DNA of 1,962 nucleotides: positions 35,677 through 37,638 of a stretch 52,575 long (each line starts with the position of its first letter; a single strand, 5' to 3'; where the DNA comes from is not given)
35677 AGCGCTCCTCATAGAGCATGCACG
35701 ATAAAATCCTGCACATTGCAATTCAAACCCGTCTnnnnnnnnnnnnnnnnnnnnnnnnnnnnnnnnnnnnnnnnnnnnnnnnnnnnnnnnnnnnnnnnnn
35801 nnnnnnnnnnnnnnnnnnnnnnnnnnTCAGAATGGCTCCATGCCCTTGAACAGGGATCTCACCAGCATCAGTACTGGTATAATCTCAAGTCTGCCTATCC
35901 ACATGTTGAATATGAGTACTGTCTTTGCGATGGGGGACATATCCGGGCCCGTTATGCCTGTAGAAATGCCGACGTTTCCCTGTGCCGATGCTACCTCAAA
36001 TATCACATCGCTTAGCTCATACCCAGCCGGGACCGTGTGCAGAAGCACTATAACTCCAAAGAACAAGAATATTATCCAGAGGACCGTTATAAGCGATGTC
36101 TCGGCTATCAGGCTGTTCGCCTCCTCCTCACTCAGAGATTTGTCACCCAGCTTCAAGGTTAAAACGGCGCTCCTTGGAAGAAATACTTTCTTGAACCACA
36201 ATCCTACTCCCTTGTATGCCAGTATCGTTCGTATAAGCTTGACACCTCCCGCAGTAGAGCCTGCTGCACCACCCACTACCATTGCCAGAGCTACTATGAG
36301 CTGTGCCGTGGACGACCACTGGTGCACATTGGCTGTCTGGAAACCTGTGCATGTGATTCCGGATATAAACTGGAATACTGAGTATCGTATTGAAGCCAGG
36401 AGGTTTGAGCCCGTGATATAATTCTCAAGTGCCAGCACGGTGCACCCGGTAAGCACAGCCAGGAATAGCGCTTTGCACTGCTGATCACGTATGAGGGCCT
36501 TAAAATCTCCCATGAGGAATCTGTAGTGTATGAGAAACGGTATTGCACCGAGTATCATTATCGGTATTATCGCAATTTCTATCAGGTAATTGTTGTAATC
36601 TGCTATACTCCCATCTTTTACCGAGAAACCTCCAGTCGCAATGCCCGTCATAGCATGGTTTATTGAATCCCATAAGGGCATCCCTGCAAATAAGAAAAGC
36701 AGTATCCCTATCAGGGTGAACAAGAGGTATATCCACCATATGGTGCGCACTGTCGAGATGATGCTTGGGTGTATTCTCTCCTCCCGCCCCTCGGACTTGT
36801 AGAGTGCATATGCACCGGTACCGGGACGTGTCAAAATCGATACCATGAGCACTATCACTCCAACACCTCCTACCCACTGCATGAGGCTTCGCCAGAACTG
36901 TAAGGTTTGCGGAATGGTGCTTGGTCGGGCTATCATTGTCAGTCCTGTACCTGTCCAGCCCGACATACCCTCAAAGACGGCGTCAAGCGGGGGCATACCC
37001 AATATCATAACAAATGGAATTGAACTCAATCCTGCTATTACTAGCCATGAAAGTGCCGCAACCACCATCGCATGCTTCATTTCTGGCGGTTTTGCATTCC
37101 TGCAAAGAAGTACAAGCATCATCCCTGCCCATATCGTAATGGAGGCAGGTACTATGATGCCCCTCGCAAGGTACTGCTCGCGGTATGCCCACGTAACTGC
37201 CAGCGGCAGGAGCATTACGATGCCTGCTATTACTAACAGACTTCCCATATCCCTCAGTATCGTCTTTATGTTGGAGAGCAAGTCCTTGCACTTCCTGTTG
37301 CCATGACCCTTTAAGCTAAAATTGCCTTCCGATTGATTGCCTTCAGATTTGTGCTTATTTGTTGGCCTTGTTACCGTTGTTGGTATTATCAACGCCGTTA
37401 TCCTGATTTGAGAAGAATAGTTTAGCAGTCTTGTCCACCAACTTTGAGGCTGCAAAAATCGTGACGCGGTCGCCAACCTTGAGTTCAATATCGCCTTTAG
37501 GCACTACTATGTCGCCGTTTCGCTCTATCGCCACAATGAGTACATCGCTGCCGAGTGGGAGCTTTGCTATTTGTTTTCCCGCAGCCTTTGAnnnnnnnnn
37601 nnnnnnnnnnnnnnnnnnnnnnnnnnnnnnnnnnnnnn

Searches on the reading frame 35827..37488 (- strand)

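Call 73: search_protein_families(library=pfam, proteins=[window:35827-37488:-], max_evalue=0.00001)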
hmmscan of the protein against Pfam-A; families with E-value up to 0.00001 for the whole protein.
window:35827-37488:- (553 aa): 1 family
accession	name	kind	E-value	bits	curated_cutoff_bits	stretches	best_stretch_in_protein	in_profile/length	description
PF02386.22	TrkH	-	7.9e-79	265.8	27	1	117-544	11-491/502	Cation transport protein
